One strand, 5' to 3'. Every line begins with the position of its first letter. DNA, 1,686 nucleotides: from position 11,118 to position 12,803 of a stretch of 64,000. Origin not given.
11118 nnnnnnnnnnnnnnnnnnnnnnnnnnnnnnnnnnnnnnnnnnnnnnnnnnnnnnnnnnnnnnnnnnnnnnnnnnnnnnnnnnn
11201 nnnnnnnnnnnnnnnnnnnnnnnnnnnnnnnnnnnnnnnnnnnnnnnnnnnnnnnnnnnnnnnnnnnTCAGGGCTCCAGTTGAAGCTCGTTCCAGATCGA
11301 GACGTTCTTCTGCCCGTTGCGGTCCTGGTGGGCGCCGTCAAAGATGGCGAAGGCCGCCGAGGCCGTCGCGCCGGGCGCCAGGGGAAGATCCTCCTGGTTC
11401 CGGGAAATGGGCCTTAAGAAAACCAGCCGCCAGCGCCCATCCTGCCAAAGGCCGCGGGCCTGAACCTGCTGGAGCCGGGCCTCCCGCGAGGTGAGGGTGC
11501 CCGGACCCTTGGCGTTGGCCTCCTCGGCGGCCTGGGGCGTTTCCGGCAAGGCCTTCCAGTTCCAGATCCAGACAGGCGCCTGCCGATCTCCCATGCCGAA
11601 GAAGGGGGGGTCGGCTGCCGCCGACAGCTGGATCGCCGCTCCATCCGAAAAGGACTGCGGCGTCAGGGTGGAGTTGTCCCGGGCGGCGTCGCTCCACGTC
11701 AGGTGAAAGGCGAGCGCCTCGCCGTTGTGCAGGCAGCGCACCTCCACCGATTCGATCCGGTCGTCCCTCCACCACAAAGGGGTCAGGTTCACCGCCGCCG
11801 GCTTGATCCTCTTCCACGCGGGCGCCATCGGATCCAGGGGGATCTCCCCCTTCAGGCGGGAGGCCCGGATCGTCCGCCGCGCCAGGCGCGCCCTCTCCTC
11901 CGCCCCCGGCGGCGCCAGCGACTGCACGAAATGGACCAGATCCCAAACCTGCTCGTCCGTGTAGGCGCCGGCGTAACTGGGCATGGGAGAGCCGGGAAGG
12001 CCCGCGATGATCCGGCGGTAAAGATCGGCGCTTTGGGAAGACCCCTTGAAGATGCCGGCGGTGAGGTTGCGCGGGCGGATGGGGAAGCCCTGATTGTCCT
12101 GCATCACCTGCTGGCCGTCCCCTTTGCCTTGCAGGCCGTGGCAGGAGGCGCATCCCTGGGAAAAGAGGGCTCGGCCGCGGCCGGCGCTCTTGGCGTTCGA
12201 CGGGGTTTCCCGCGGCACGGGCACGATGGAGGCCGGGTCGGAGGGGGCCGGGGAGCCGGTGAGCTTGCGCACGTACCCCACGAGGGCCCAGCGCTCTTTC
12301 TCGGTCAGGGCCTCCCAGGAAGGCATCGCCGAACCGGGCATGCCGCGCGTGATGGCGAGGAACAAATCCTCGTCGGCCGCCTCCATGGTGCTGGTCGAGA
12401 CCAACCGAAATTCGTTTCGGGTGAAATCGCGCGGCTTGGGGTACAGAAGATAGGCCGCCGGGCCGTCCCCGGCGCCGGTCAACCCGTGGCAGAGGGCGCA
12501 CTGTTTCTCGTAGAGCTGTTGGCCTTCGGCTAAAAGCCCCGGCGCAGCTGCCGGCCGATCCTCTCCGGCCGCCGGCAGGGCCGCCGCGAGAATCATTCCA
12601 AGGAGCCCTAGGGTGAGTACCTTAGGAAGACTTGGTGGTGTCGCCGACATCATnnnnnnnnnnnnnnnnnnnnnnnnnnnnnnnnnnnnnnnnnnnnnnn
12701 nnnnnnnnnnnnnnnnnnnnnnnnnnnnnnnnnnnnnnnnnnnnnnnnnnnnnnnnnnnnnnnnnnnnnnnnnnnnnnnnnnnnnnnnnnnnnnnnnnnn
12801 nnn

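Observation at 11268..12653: Gamma subunit is a fusion of a di-heme cytochrome c and an NxrC/EbdC-like heme-b domain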

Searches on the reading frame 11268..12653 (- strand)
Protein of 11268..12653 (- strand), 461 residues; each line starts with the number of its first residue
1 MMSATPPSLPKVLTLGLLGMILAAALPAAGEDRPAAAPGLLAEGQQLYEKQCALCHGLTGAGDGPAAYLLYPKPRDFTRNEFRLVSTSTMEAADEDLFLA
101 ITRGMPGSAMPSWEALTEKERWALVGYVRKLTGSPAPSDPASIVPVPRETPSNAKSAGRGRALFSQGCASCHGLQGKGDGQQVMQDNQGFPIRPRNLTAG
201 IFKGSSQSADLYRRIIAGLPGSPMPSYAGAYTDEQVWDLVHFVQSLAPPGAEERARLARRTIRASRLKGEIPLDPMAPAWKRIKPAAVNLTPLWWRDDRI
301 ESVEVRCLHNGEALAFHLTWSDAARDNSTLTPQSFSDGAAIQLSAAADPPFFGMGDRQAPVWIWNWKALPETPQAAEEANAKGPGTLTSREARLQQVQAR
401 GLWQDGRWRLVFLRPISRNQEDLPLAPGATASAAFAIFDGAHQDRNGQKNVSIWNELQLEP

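Call 6: search_protein_families(library=pfam, proteins=[window:11268-12653:-], max_evalue=0.01)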
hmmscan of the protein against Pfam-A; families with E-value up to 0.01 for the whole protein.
window:11268-12653:- (461 aa): 4 families
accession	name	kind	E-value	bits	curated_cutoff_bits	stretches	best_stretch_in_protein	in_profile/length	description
PF00034.26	Cytochrom_C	-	3.2e-27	96.1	21.3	2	159-246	3-89/90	Cytochrome c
PF13442.11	Cytochrome_CBB3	-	3.4e-24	85.4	27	2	41-128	3-68/68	Cytochrome C oxidase, cbb3-type, subunit III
PF09459.16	EB_dh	-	1.2e-18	68.5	33.3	1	278-449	2-235/236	Ethylbenzene dehydrogenase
PF14495.11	Cytochrom_C550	-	0.0044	17.2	27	0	155-178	24-46/136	Cytochrome c-550 domain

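Call 7: search_protein_families(library=ncbifam, proteins=[window:11268-12653:-], max_evalue=0.01)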
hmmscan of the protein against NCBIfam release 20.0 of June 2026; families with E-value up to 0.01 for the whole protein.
window:11268-12653:- (461 aa): 14 families
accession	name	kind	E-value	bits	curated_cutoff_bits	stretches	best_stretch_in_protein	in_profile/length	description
TIGR03477.1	DMSO_red_II_gam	subfamily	2.2e-36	125.1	169.85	1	268-458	8-205/206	DMSO reductase family type II enzyme, heme b subunit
NF011054.0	PRK14486.1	equivalog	5.6e-18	65.5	447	2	152-245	210-289/294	putative bifunctional cbb3-type cytochrome c oxidase subunit II/cytochrome c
NF042980.1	EthbenzDh_ebdC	equivalog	1e-17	64.3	400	1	300-452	55-204/214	ethylbenzene dehydrogenase subunit gamma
NF033864.1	cytochrome579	equivalog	3.8e-16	59.3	280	2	40-132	48-140/179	cytochrome 579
TIGR00782.1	ccoP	equivalog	4.2e-14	52.5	179.95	1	44-247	110-282/285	cytochrome-c oxidase, cbb3-type subunit III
NF050122.1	bc1_QcrC_actin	exception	2e-13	50.2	200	2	13-65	13-67/253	cytochrome bc1 complex diheme cytochrome c subunit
NF040606.1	CytoC_perox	subfamily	7.1e-07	28.8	150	0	152-185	293-326/524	di-heme-cytochrome C peroxidase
NF045930.1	Cytc6PetJCyano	equivalog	1.1e-06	28.5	135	0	149-244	20-103/110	cytochrome c6 PetJ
TIGR03872.1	cytochrome_MoxG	equivalog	4.9e-06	26.7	147.8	0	30-133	33-123/133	cytochrome c(L), periplasmic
NF045774.1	cytochro_C551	exception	7.2e-05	22.7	118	0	152-178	34-60/110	cytochrome c551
TIGR02603.1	CxxCH_TIGR02603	domain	8.4e-05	22.6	68.15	0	42-62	4-24/134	putative heme-binding domain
TIGR04494.1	c550_PedF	equivalog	0.00013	21.9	122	0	44-69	54-79/133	cytochrome c-550 PedF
NF045773.1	cytochro_C550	exception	0.00022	21.1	125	0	154-179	46-71/118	cytochrome c550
NF052248.1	SorU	equivalog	0.00052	20.2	100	0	50-62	11-23/72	SorU family sulfite dehydrogenase c-type cytochrome subunit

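Call 8: find_homologous_proteins(query=window:11268-12653:-)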
Query window:11268-12653:- (461 aa): 1709 proteins with E <= 0.001 among 8000 candidates; the best 120 are listed.
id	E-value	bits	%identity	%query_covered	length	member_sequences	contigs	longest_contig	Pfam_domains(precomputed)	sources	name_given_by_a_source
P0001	0.0e+0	1009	100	96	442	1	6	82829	PF09459.17,PF13442.12,PF00034.27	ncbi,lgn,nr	ncbi:MAG: c-type cytochrome [Candidatus Omnitrophica bacterium]|nr:c-type cytochrome [Candidatus Omn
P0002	1.7e-243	827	79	92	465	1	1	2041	PF09459.17,PF13442.12,PF00034.27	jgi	jgi:mono/diheme cytochrome c family protein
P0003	1.2e-188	646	70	73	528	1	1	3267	PF09459.17,PF13442.12,PF00034.27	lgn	-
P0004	1.8e-184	632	69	71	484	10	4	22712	PF09459.17,PF13442.12,PF00034.27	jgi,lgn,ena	-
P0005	5.7e-184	630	57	93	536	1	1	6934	PF09459.17,PF13442.12,PF00034.27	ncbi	-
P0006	9.1e-184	630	66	73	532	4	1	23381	PF09459.17,PF13442.12,PF00034.27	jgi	-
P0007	1.9e-183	629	56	93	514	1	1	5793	PF09459.17,PF14495.12,PF13442.12,PF00034.27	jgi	jgi:DMSO reductase family type II enzyme heme b subunit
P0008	6.3e-183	627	61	79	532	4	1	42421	PF09459.17,PF13442.12,PF00034.27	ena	-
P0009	1.7e-182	625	68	75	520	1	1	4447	PF09459.17,PF13442.12,PF00034.27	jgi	jgi:mono/diheme cytochrome c family protein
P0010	9.8e-182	623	53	98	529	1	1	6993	PF09459.17,PF13442.12,PF00034.27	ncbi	-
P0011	8.6e-180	616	54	94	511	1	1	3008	PF09459.17,PF13442.12,PF00034.27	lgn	-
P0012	4.5e-179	614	54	90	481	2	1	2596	PF09459.17,PF13442.12,PF00034.27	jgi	-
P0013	6.9e-179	614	52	97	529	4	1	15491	PF09459.17,PF13442.12,PF00034.27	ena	-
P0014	2.0e-178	612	68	73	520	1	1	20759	PF09459.17,PF13442.12,PF00034.27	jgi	jgi:mono/diheme cytochrome c family protein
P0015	2.8e-178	612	53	95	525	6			PF09459.17,PF13442.12,PF00034.27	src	-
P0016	3.2e-178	611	60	92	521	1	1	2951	PF09459.17,PF13442.12,PF00034.27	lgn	-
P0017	3.1e-177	608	51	100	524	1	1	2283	PF09459.17,PF13442.12,PF00034.27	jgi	jgi:DMSO reductase family type II enzyme heme b subunit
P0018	1.5e-176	606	52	93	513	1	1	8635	PF09459.17,PF14495.12,PF13442.12,PF00034.27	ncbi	-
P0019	1.6e-176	606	68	73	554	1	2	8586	PF09459.17,PF13442.12,PF00034.27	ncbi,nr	ncbi:MAG: c-type cytochrome [Candidatus Omnitrophica bacterium]|nr:c-type cytochrome [Candidatus Omn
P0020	2.9e-176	605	65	73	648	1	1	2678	PF02082.27,PF09459.17,PF13442.12,PF00034.27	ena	-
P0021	1.0e-175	603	61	73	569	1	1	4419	PF09459.17,PF13442.12,PF00034.27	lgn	-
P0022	1.1e-175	603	54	93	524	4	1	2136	PF09459.17,PF13442.12,PF00034.27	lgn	-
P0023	6.3e-175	600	52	97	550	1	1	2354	PF09459.17,PF13442.12,PF00034.27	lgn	-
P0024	4.2e-174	598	51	98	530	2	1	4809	PF09459.17,PF13442.12,PF00034.27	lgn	-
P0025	8.4e-174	597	52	93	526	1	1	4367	PF09459.17,PF13442.12,PF00034.27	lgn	-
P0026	1.1e-172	593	57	79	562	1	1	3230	PF09459.17,PF14495.12,PF13442.12,PF00034.27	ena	-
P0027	9.0e-172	590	51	93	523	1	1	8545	PF09459.17,PF13442.12,PF00034.27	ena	-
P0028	1.2e-170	586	53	93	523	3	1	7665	PF09459.17,PF13442.12,PF00034.27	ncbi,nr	ncbi:MAG: hypothetical protein A3D28_00745 [Omnitrophica bacterium RIFCSPHIGHO2_02_FULL_63_14]|nr:MA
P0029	5.8e-169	581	63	73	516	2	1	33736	PF09459.17,PF13442.12,PF00034.27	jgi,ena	-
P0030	1.0e-168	580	55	97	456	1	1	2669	PF09459.17,PF14495.12,PF13442.12,PF00034.27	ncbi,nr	ncbi:MAG: c-type cytochrome [Candidatus Omnitrophica bacterium]|nr:c-type cytochrome [Candidatus Omn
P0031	2.0e-163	563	50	93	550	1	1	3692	PF09459.17,PF13442.12,PF00034.27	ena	-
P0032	6.6e-159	548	50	93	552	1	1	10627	PF09459.17,PF13442.12,PF00034.27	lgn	-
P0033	2.2e-158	546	58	73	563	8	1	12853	PF09459.17,PF14495.12,PF13442.12,PF00034.27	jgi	-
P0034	9.6e-158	544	52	77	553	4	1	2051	PF09459.17,PF13442.12,PF00034.27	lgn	-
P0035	4.6e-157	542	57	77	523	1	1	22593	PF09459.17,PF13442.12,PF00034.27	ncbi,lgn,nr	ncbi:MAG: c-type cytochrome [Candidatus Omnitrophica bacterium]|nr:c-type cytochrome [Candidatus Omn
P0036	6.2e-156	538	49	95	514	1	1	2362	PF09459.17,PF14495.12,PF13442.12,PF00034.27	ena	-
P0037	1.0e-153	531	44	93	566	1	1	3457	PF09459.17,PF13442.12,PF00034.27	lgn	-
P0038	1.5e-153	530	47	94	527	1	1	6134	PF09459.17,PF14495.12,PF13442.12,PF00034.27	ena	-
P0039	3.8e-153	529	51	78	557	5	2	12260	PF09459.17,PF14495.12,PF13442.12,PF00034.27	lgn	-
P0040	4.6e-153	528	55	73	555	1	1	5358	PF09459.17,PF13442.12,PF00034.27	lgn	-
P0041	5.2e-153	528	47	93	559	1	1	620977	PF09459.17,PF14495.12,PF13442.12,PF00034.27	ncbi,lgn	-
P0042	9.2e-153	527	46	96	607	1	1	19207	PF09459.17,PF13442.12,PF00034.27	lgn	-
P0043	1.5e-152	527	44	97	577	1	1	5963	PF09459.17,PF13442.12,PF00034.27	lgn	-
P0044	2.2e-152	526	47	93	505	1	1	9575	PF09459.17,PF14495.12,PF13442.12,PF00034.27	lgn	-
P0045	2.4e-152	526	56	73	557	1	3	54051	PF09459.17,PF13442.12,PF00034.27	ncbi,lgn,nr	ncbi:MAG: c-type cytochrome [Chlamydiae bacterium]|nr:c-type cytochrome [Chlamydiota bacterium]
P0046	2.7e-152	526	45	97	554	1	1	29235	PF09459.17,PF13442.12,PF00034.27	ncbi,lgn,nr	ncbi:MAG: c-type cytochrome [Candidatus Omnitrophica bacterium]|nr:c-type cytochrome [Candidatus Omn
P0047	5.1e-151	522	55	74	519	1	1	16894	PF09459.17,PF14495.12,PF13442.12,PF00034.27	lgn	-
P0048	4.1e-150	519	45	95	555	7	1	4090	PF09459.17,PF13442.12,PF00034.27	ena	-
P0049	5.0e-150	518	55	80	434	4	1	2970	PF09459.17,PF13442.12,PF00034.27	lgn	-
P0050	5.1e-150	518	46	90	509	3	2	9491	PF09459.17,PF13442.12,PF00034.27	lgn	-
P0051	7.4e-150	518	46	93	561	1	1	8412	PF09459.17,PF13442.12,PF00034.27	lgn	-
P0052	7.6e-150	518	52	77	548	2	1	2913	PF09459.17,PF13442.12,PF00034.27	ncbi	-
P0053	1.7e-149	517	45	97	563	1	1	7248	PF09459.17,PF13442.12,PF00034.27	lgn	-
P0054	2.2e-149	516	44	97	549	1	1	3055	PF09459.17,PF13442.12,PF00034.27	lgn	-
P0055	1.8e-148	513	45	97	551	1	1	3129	PF09459.17,PF13442.12,PF00034.27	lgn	-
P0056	2.5e-148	513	58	73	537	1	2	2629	PF09459.17,PF13442.12,PF00034.27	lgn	-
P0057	4.1e-148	512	64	61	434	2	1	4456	PF09459.17,PF13442.12,PF00034.27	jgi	jgi:mono/diheme cytochrome c family protein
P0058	5.0e-148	512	45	97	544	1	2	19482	PF09459.17,PF13442.12,PF00034.27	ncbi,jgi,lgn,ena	-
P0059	1.3e-147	510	44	93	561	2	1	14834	PF09459.17,PF13442.12,PF00034.27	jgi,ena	-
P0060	1.6e-147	510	43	96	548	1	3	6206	PF09459.17,PF14495.12,PF13442.12,PF00034.27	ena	-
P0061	2.2e-147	510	44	97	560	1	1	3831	PF09459.17,PF13442.12,PF00034.27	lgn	-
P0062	2.6e-147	509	46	93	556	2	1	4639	PF09459.17,PF13442.12,PF00034.27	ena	-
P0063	4.7e-147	509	49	80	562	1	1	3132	PF09459.17,PF14495.12,PF13442.12,PF00034.27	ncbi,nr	ncbi:c-type cytochrome [PVC group bacterium]|nr:c-type cytochrome [PVC group bacterium]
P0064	7.5e-147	508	53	73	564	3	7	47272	PF09459.17,PF13442.12,PF00034.27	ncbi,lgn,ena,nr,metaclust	ncbi:MAG: hypothetical protein A3G87_07160 [Omnitrophica bacterium RIFCSPLOWO2_12_FULL_50_11]|nr:MAG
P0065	2.5e-146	506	43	97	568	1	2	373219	PF09459.17,PF13442.12,PF00034.27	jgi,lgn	-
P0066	4.9e-146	505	46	97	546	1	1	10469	PF09459.17,PF13442.12,PF00034.27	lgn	-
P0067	6.5e-146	505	50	79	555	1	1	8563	PF09459.17,PF13442.12,PF00034.27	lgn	-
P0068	6.6e-146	505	50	78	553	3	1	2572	PF09459.17,PF13442.12,PF00034.27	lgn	-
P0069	1.3e-145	504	50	77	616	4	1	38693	PF09459.17,PF13442.12,PF00034.27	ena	-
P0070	2.2e-145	503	50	73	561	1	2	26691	PF09459.17,PF13442.12,PF00034.27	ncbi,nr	ncbi:MAG: c-type cytochrome [Candidatus Omnitrophica bacterium]|nr:c-type cytochrome [Candidatus Omn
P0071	2.5e-145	503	44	98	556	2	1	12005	PF09459.17,PF13442.12,PF00034.27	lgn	-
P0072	3.1e-145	503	45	93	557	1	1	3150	PF09459.17,PF13442.12,PF00034.27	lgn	-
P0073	3.4e-145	502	43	96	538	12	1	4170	PF09459.17,PF14495.12,PF13442.12,PF00034.27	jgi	jgi:mono/diheme cytochrome c family protein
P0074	6.2e-145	502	45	91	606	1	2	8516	PF09459.17,PF13442.12,PF00034.27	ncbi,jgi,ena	-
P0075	7.2e-145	501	47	100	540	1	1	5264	PF09459.17,PF13442.12,PF00034.27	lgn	-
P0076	7.3e-145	501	55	73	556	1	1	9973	PF09459.17,PF13442.12,PF00034.27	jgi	jgi:mono/diheme cytochrome c family protein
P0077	8.4e-145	501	45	97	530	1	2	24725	PF09459.17,PF14495.12,PF13442.12,PF00034.27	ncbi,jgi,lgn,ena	-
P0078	1.7e-144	500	52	71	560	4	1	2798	PF09459.17,PF13442.12,PF00034.27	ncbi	-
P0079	3.5e-144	499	52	74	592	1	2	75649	PF09459.17,PF13442.12,PF00034.27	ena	-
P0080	3.7e-144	499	44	93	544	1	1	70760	PF09459.17,PF13442.12,PF00034.27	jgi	jgi:mono/diheme cytochrome c family protein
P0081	5.9e-144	498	45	93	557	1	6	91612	PF09459.17,PF13442.12,PF00034.27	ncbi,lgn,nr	ncbi:MAG: c-type cytochrome [Candidatus Omnitrophica bacterium]|nr:c-type cytochrome [Candidatus Omn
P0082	8.5e-144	498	45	93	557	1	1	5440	PF09459.17,PF13442.12,PF00034.27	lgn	-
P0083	9.0e-144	498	51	76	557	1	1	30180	PF09459.17,PF13442.12,PF00034.27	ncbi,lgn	-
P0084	1.6e-142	494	49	76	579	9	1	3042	PF09459.17,PF13442.12,PF00034.27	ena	-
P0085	2.1e-142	493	43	91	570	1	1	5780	PF09459.17,PF13442.12,PF00034.27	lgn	-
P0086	2.5e-142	493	48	79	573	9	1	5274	PF09459.17,PF13442.12,PF00034.27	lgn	-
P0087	2.7e-142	493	52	73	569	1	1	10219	PF09459.17,PF13442.12,PF00034.27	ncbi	-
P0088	3.0e-142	493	45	94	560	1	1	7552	PF09459.17,PF13442.12,PF00034.27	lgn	-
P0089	9.2e-142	491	49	77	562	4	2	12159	PF09459.17,PF13442.12,PF00034.27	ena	-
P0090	1.2e-141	491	43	93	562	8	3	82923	PF09459.17,PF13442.12,PF00034.27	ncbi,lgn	-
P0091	1.8e-141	490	55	70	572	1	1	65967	PF09459.17,PF13442.12,PF00034.27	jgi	-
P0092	2.2e-141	490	43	91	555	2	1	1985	PF09459.17,PF13442.12,PF00034.27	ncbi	-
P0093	3.1e-141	489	50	74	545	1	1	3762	PF09459.17,PF14495.12,PF13442.12,PF00034.27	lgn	-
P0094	3.7e-140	486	43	97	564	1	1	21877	PF09459.17,PF13442.12,PF00034.27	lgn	-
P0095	5.5e-140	485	52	75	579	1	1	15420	PF09459.17,PF13442.12,PF00034.27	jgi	-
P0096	6.6e-140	485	43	91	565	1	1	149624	PF09459.17,PF13442.12,PF00034.27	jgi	jgi:mono/diheme cytochrome c family protein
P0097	7.7e-140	485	44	93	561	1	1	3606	PF09459.17,PF13442.12,PF00034.27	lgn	-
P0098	1.3e-139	484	49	78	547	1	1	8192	PF09459.17,PF13442.12,PF00034.27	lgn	-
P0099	2.1e-139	483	43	97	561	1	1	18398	PF09459.17,PF13442.12,PF00034.27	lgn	-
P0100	2.8e-139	483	49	73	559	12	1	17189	PF09459.17,PF13442.12,PF00034.27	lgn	-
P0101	4.4e-139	482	49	73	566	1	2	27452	PF09459.17,PF13442.12,PF00034.27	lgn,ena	-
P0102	4.6e-139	482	44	98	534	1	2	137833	PF09459.17,PF13442.12,PF00034.27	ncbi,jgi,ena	-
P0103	6.2e-139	482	46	82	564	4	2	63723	PF09459.17,PF13442.12,PF00034.27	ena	-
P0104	1.1e-138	481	50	75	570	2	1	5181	PF09459.17,PF13442.12,PF00034.27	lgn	-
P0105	1.2e-138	481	51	73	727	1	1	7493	PF01814.29,PF09459.17,PF13442.12,PF00034.27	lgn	-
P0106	1.5e-138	481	47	79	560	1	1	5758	PF09459.17,PF13442.12,PF00034.27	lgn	-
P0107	1.9e-138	480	44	93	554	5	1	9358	PF09459.17,PF13442.12,PF00034.27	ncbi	-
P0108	4.0e-138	479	47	77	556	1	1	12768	PF09459.17,PF13442.12,PF00034.27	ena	-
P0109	4.8e-138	479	48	76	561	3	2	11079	PF09459.17,PF13442.12,PF00034.27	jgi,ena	-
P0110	9.2e-138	478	51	71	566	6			PF09459.17,PF13442.12,PF00034.27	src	-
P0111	1.0e-137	478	42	97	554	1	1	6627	PF09459.17,PF13442.12,PF00034.27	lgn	-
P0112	3.7e-137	476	52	74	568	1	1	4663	PF09459.17,PF13442.12,PF00034.27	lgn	-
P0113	3.9e-137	476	47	76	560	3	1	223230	PF09459.17,PF13442.12,PF00034.27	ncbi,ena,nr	ncbi:MAG TPA: c-type cytochrome [Candidatus Omnitrophota bacterium]|nr:c-type cytochrome [Candidatus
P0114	5.3e-137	475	50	78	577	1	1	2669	PF09459.17,PF13442.12,PF00034.27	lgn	-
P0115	6.8e-137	475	49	78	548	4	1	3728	PF09459.17,PF13442.12,PF00034.27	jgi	jgi:mono/diheme cytochrome c family protein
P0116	4.8e-136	472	47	78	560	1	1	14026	PF09459.17,PF13442.12,PF00034.27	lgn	-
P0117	5.5e-136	472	48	77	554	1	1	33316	PF09459.17,PF13442.12,PF00034.27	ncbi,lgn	-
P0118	2.8e-135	470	46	95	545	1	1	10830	PF09459.17,PF13442.12,PF00034.27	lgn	-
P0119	2.3e-134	467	41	95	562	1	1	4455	PF09459.17,PF13442.12,PF00034.27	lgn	-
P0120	5.7e-134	465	42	98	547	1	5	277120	PF09459.17,PF13442.12,PF00034.27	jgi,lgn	-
